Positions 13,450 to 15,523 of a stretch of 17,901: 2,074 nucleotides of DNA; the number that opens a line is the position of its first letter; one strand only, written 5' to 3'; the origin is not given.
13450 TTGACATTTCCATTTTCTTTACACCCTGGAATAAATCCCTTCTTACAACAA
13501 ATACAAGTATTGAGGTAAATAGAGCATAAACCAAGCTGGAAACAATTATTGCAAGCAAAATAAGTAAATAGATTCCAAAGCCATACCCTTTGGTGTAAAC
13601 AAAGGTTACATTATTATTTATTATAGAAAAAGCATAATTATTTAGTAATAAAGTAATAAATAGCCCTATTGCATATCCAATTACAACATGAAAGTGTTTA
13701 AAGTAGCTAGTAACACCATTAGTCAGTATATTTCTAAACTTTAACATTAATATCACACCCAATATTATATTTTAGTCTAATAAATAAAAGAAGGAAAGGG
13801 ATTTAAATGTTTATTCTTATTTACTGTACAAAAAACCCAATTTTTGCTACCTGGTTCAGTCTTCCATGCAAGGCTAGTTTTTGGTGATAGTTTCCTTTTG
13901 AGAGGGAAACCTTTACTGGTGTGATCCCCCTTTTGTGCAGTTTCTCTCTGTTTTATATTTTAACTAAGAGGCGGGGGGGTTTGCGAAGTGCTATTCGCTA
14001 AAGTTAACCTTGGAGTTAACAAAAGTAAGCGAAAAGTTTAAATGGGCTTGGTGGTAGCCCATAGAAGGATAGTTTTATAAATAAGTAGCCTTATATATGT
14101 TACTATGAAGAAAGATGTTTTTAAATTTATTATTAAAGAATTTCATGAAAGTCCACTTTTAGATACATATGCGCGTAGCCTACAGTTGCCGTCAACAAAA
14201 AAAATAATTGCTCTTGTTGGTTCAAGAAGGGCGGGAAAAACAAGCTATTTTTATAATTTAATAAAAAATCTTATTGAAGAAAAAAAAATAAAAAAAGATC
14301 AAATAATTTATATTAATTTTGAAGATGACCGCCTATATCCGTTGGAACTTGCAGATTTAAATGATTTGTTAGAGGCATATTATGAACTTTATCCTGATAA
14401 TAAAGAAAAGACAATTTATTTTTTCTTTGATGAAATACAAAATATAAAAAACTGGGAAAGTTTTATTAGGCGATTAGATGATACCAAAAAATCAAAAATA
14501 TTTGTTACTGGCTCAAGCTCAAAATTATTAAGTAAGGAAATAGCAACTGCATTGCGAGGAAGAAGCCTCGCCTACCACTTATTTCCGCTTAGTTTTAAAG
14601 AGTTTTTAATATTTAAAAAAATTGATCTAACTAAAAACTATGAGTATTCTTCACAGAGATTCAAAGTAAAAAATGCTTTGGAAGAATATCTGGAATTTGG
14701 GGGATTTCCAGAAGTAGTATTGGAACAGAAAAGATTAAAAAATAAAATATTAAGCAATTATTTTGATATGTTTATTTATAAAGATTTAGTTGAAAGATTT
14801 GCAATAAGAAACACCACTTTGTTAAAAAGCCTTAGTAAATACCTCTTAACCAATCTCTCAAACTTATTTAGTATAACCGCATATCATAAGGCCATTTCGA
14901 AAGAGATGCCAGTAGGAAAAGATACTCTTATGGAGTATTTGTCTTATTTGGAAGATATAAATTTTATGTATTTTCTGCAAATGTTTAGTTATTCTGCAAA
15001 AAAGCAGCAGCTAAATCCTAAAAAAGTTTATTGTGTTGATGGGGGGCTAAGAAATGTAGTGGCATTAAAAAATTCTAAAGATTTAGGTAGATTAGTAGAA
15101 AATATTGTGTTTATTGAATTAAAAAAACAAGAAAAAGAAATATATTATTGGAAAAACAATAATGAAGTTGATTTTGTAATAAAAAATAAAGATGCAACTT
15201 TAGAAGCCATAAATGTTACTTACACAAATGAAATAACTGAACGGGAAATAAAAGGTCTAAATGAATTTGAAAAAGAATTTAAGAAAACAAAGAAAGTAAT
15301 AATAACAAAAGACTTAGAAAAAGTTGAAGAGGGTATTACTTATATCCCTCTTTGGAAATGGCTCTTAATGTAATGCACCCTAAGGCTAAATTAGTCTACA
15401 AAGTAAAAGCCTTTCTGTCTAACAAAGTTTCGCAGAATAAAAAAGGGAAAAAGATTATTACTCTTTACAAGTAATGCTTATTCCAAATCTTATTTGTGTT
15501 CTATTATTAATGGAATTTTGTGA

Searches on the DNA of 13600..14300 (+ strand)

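Call 5: search_rna_families(source=window, start=13600, end=14300, threshold=evalue, max_evalue=10, show_alignments=4)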
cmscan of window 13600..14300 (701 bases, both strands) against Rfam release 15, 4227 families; matches with E-value up to 10: 2.
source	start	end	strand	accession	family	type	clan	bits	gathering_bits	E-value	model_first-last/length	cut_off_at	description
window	13633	13710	-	RF00228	IRES_HepA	Cis-reg; IRES;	-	14.2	55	0.083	1-572/572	no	Hepatitis A virus internal ribosome entry site (IRES)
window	13890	13950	-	RF01962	RMST_1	Gene; lncRNA;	-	13.5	40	1.8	1-61/61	no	Rhabdomyosarcoma 2 associated transcript conserved region 1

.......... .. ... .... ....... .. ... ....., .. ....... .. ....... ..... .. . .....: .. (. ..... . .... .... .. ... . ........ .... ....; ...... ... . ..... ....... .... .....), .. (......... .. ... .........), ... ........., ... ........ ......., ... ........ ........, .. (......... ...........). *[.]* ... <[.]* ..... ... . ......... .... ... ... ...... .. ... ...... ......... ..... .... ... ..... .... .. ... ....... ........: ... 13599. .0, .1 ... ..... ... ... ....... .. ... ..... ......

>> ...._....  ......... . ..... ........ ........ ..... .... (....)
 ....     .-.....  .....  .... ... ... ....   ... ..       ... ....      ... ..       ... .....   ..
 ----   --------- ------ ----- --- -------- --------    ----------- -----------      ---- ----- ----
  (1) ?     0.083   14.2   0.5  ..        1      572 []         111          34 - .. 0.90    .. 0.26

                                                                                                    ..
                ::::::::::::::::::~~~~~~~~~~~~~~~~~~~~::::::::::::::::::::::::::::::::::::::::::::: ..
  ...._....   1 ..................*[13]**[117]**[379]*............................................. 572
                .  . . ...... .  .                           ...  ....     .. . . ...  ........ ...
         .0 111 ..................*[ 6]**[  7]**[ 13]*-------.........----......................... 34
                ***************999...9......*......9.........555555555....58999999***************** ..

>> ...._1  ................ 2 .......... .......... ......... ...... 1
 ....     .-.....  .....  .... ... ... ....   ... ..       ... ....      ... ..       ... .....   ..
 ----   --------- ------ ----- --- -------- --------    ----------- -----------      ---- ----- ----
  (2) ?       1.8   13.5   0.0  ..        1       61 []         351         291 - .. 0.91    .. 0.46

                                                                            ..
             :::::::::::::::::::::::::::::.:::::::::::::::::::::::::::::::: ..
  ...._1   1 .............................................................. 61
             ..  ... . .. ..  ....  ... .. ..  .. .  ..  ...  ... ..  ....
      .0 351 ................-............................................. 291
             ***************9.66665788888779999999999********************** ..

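Call 51: search_dna_similar(query=window:13817-14075:+, collection=phages, mode=distant, max_evalue=1, max_rows=10)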
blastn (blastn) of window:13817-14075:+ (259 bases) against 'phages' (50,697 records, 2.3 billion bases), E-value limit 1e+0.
Records with a match: 4; places in all: 4; records where one place covers at least 80% of the query: 0.
Best place of each record, by identity: >=99% 3; 90-95% 1.
By first word of the organism name: Streptomyces 3; Ralstonia 1.
By host as written in the record: Streptomyces mirabilis NRRL B-2400 2; Ralstonia solanacearum 1; Streptomyces griseus ATCC 10137 1.
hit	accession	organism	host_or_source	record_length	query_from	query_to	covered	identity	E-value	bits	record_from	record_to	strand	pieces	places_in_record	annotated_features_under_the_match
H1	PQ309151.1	Ralstonia phage RsoM3USA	Ralstonia solanacearum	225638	62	87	10%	92.3%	8e-1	39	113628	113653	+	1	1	hypothetical protein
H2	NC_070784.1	Streptomyces phage TunaTartare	Streptomyces mirabilis NRRL B-2400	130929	230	251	8%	100.0%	2e-1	41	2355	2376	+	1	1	7: DNA methylase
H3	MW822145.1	Streptomyces phage TunaTartare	Streptomyces mirabilis NRRL B-2400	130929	230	251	8%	100.0%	2e-1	41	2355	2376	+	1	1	7: DNA methyltransferase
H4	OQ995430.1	Streptomyces phage Kenrey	Streptomyces griseus ATCC 10137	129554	230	251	8%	100.0%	2e-1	41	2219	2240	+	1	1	7: DNA methyltransferase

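Call 52: search_dna_similar(query=window:13817-14075:+, collection=plasmids, mode=distant, max_evalue=1, max_rows=10)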
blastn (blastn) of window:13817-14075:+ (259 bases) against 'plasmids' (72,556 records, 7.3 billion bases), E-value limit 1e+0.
No match.

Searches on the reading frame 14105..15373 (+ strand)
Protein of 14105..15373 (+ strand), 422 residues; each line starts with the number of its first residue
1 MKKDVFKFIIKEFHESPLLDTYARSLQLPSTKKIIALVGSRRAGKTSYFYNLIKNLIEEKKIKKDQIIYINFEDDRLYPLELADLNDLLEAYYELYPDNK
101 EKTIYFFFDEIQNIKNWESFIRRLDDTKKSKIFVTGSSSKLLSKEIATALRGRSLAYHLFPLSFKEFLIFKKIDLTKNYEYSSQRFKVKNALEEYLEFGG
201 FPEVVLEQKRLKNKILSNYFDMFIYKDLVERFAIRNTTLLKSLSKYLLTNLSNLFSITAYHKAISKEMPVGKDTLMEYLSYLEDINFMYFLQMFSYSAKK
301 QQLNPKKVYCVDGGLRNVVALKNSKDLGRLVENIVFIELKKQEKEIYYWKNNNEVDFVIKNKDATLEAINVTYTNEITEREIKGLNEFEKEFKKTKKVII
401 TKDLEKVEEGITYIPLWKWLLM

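Call 14: search_protein_families(library=pfam, proteins=[window:14105-15373:+])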
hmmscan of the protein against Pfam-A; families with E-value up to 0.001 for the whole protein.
window:14105-15373:+ (422 aa): 2 families
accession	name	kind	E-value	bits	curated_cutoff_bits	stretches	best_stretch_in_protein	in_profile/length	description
PF13173.12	AAA_14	-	5.4e-38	130.4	27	1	32-168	2-129/129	AAA domain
PF13635.12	DUF4143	-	6e-22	78.5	28.1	1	226-373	2-159/160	Domain of unknown function (DUF4143)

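Call 15: find_encoding_contigs(protein=window:14105-15373:+, flank=6000, max_places=10)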
Protein window:14105-15373:+ (422 aa): 2 contigs read that carry it; 1 place shown.
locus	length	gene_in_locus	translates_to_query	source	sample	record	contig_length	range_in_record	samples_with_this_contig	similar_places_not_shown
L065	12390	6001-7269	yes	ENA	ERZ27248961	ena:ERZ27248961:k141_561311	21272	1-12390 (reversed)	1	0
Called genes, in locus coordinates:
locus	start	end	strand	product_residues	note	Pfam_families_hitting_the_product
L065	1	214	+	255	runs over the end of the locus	-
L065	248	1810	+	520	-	PF23613:ELP3_N, PF04055:Radical_SAM, PF16199:Radical_SAM_C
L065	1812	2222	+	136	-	PF10107:Endonuc_Holl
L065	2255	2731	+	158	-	PF13404:HTH_AsnC-type, PF13412:HTH_24, PF22980:Myb_DNA-bind_8 (faint)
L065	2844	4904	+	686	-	PF01751:Toprim, PF01131:Topoisom_bac, PF01396:Zn_ribbon_Top1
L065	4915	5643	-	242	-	-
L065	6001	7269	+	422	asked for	PF13173:AAA_14, PF13635:DUF4143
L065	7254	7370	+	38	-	-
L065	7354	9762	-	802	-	-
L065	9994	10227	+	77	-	-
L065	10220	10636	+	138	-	PF01850:PIN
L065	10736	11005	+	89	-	-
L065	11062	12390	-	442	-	?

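Call 33: find_homologous_proteins(query=window:14105-15373:+, max_evalue=1e-60)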
Query window:14105-15373:+ (422 aa): 6108 proteins with E <= 1e-60 among 8000 candidates; the best 120 are listed.
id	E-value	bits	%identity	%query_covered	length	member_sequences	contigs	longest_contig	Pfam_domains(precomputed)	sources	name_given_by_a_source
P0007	6.7e-269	910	100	100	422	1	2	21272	PF13173.13,PF13635.13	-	-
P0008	5.0e-198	676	73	100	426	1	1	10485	PF13173.13,PF13635.13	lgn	-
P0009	1.1e-197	675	71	100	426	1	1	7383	PF13173.13,PF13635.13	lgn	-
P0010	2.6e-196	671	72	100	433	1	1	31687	PF13173.13,PF13635.13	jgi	jgi:hypothetical protein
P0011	1.2e-195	669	71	100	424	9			PF13173.13,PF13635.13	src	-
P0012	1.5e-195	668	73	100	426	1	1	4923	PF13173.13,PF13635.13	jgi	-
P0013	8.0e-195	666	73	100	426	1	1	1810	PF13173.13,PF13635.13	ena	-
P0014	8.0e-195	666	71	100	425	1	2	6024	PF13173.13,PF13635.13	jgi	jgi:uncharacterized protein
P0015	3.8e-194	664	72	100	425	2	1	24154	PF13173.13,PF13635.13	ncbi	-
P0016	6.8e-191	653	70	100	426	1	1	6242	PF13173.13,PF13635.13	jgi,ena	-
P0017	1.6e-189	648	70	100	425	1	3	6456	PF13173.13,PF13635.13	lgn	-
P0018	4.6e-179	614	66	100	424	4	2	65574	PF13173.13,PF13635.13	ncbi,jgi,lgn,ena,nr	ncbi:MAG: ATPase [Candidatus Diapherotrites archaeon CG08_land_8_20_14_0_20_34_12]|nr:MAG: ATPase [C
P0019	7.9e-178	610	65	100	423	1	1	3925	PF13173.13,PF13635.13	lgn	-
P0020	1.7e-176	606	66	100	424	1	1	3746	PF13173.13,PF13635.13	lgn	-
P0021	2.3e-172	592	64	99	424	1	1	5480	PF13173.13,PF13635.13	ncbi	-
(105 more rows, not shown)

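Call 34: find_encoding_contigs(protein=P0010, flank=4000, max_places=3)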
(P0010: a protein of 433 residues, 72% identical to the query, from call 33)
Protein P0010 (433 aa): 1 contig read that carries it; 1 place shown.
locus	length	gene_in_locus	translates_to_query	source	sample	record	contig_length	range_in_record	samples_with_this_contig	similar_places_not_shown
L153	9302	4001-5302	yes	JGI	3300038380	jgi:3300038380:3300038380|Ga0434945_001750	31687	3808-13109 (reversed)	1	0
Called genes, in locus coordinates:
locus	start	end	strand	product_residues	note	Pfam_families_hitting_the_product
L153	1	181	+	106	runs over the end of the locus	PF12675:DUF3795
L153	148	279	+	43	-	-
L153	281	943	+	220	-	PF00173:Cyt-b5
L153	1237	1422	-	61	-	-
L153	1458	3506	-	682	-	PF22612:GH113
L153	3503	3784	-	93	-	-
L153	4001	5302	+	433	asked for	PF13173:AAA_14, PF13635:DUF4143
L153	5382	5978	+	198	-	PF00925:GTP_cyclohydro2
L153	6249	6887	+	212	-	-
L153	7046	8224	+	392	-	PF13495:Phage_int_SAM_4, PF00589:Phage_integrase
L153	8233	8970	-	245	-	-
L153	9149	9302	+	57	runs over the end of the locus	-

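Call 35: find_encoding_contigs(protein=P0015, flank=4000, max_places=3)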
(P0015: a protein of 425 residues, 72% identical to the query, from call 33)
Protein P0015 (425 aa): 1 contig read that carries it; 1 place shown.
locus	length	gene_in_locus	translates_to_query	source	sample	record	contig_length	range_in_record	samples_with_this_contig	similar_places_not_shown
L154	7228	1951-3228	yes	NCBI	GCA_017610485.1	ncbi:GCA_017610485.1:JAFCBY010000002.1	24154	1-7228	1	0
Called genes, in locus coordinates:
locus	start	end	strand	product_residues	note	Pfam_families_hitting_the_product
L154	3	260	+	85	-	?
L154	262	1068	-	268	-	PF01884:PcrB, PF05690:ThiG (faint), PF00977:His_biosynth (weak), PF01180:DHO_dh (weak)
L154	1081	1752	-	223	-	PF00753:Lactamase_B, PF19583:ODP (weak)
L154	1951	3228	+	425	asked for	PF13173:AAA_14, PF13635:DUF4143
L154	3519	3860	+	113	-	-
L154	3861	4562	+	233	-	-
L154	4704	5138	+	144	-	-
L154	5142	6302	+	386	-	PF00999:Na_H_Exchanger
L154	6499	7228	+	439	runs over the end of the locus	PF17244:CDC24_OB3 (faint), PF01336:tRNA_anti-codon (faint), PF16900:REPA_OB_2 (faint), PF21473:OB_Ssb-like (faint), PF08646:Rep_fac-A_C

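Call 36: find_encoding_contigs(protein=P0008, flank=4000, max_places=3)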
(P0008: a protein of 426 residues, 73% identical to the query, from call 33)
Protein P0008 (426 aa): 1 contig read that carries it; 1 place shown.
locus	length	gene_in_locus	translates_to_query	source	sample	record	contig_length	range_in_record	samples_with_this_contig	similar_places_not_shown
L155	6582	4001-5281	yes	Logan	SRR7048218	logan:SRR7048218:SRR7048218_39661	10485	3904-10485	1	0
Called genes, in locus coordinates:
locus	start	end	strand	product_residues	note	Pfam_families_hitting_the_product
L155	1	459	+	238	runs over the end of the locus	PF02463:SMC_N (faint), PF00005:ABC_tran, PF13304:AAA_21 (faint)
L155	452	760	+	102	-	-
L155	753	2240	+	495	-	-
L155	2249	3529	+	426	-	PF12704:MacB_PCD, PF02687:FtsX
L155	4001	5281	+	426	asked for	PF13173:AAA_14, PF13635:DUF4143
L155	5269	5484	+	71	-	-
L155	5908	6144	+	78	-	-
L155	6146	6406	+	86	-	-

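Call 48: find_encoding_contigs(protein=P0012, flank=3000, max_places=3)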
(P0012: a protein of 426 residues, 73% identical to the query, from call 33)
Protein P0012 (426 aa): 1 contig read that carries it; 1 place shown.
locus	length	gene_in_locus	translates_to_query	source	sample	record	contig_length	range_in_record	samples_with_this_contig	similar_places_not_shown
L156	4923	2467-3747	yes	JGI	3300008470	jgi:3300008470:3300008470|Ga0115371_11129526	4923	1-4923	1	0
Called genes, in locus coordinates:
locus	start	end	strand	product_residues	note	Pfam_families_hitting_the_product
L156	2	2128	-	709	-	?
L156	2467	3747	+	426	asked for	PF13173:AAA_14, PF13635:DUF4143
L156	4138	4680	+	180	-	-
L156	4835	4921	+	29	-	?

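Call 49: find_encoding_contigs(protein=P0009, flank=3000, max_places=3)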
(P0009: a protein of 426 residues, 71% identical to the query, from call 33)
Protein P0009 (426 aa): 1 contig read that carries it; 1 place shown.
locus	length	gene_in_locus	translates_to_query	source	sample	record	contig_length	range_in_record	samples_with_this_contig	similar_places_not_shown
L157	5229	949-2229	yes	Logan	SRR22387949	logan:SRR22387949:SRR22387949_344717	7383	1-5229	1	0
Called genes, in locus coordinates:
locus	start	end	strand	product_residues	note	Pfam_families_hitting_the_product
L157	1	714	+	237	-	?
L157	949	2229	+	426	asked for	PF13173:AAA_14, PF13635:DUF4143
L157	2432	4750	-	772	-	-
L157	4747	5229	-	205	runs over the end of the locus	-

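Call 69: search_protein_families(library=padloc, proteins=[window:14105-15373:+], max_evalue=0.01)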
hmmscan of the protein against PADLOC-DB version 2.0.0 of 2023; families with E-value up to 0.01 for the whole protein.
window:14105-15373:+ (422 aa): 7 families
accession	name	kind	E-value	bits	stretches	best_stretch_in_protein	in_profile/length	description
PDLC04787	PDC-S01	-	2.6e-112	373.7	1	27-421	22-407/412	-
PDLC04789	PDC-S01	-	6.3e-48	161.7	1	30-403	15-367/375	-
PDLC04790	PDC-S01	-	7.3e-36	121.8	1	30-395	25-389/422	-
PDLC04791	PDC-S01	-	7e-33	111.9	1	31-408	18-383/395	-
PDLC04786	PDC-S01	-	1.9e-22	77.6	1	31-418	19-428/439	-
PDLC04792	PDC-S01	-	2.1e-19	67.5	2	317-420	326-431/452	-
PDLC04140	mad8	-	1.3e-05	22.9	1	31-199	26-115/314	mads_8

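Call 70: search_protein_families(library=ncbifam, proteins=[window:14105-15373:+], max_evalue=0.01)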
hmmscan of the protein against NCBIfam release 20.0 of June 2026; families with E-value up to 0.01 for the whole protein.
window:14105-15373:+ (422 aa): 0 families

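Call 74: find_encoding_contigs(protein=P0013, flank=3000, max_places=3)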
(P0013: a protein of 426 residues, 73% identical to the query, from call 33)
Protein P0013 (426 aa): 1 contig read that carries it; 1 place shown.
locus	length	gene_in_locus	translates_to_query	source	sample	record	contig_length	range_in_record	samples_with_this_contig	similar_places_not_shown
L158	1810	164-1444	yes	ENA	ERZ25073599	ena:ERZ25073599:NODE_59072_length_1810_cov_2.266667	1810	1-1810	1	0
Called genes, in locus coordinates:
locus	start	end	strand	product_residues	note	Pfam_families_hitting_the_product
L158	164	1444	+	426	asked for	PF13173:AAA_14, PF13635:DUF4143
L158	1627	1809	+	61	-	?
